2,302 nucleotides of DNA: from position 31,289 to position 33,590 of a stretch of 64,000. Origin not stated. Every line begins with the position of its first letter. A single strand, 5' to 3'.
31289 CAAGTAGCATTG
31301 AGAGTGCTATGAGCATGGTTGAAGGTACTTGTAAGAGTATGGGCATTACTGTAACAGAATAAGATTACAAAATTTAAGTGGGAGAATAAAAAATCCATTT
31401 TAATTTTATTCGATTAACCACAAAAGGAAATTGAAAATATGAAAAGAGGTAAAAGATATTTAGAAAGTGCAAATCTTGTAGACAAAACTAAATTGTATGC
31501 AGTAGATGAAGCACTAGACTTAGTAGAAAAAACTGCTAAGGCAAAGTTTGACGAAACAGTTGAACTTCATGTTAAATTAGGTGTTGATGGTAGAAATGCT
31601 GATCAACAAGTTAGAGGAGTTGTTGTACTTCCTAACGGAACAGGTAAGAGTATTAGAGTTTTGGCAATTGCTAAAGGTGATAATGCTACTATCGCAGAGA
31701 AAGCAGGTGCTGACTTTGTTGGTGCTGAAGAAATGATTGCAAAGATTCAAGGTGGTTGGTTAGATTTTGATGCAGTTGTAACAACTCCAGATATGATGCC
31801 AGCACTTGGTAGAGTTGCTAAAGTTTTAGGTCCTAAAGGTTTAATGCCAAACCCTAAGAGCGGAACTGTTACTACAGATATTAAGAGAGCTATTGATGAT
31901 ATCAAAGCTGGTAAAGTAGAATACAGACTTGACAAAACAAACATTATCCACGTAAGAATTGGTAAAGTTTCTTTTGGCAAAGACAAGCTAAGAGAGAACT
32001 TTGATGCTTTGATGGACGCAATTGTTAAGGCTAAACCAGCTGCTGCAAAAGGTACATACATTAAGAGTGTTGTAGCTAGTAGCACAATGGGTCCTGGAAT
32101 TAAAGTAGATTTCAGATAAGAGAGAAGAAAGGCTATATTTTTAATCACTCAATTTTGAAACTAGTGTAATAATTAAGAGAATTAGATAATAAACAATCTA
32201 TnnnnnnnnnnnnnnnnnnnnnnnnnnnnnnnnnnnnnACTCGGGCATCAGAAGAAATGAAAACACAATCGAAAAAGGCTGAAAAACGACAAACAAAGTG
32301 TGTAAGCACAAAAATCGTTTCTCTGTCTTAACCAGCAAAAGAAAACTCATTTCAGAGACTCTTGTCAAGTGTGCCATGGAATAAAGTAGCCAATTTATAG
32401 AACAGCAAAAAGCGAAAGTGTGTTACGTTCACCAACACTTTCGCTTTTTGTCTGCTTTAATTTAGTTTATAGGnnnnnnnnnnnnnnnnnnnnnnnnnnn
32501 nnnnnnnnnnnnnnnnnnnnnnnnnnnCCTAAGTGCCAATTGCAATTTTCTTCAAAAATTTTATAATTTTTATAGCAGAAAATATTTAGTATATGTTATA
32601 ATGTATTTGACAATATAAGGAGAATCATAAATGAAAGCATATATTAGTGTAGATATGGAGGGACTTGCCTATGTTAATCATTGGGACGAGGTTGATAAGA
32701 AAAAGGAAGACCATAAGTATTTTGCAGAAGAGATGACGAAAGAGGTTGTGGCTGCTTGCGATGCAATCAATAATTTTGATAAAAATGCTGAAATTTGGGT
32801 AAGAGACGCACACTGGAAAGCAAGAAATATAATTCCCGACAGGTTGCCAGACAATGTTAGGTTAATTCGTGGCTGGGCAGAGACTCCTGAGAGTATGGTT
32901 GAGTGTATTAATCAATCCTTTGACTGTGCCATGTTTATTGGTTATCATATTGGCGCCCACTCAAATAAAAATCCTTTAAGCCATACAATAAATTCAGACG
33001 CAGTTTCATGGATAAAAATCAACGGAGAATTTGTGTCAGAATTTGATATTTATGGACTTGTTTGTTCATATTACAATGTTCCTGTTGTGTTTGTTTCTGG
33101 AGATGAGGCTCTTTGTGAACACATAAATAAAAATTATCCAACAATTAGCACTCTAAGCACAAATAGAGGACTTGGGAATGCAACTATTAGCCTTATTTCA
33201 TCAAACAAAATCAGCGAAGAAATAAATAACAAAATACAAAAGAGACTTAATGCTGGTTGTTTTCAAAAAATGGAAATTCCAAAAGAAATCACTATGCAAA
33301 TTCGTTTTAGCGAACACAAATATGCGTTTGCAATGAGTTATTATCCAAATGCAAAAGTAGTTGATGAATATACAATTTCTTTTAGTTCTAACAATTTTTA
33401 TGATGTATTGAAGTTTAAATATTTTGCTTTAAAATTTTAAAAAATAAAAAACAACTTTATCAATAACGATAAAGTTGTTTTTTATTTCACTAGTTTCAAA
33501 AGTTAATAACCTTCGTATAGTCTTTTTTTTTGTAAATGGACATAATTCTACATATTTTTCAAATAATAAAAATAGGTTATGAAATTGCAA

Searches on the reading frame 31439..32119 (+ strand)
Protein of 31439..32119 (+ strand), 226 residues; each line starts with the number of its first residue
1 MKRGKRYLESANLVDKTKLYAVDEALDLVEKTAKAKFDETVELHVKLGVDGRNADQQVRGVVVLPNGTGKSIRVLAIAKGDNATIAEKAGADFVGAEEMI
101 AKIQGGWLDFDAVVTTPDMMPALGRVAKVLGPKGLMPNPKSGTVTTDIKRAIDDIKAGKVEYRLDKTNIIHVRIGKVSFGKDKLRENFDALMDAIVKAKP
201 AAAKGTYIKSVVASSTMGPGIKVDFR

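Call 47: search_protein_families(library=pfam, proteins=[window:31439-32119:+], max_evalue=0.001)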
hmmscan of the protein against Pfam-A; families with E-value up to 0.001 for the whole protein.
window:31439-32119:+ (226 aa): 1 family
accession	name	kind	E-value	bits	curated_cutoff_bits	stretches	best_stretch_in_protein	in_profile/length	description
PF00687.26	Ribosomal_L1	-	6.1e-69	232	32.2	1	30-219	2-198/198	Ribosomal protein L1p/L10e family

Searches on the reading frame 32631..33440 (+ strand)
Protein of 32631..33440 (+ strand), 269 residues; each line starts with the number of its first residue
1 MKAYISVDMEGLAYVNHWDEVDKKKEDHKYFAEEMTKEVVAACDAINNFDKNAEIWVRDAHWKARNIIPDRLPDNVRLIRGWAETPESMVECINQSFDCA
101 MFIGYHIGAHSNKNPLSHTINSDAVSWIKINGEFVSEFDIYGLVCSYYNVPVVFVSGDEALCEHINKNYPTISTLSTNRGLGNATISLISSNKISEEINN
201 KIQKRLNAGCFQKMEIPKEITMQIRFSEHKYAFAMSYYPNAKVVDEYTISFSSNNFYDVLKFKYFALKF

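Call 47: search_protein_families(library=pfam, proteins=[window:32631-33440:+], max_evalue=0.001)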
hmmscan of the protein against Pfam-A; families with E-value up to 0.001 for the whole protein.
window:32631-33440:+ (269 aa): 1 family
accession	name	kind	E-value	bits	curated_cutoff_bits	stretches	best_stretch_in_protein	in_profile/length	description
PF04951.18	Peptidase_M55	-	1e-80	271.4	25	1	1-262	1-261/264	D-aminopeptidase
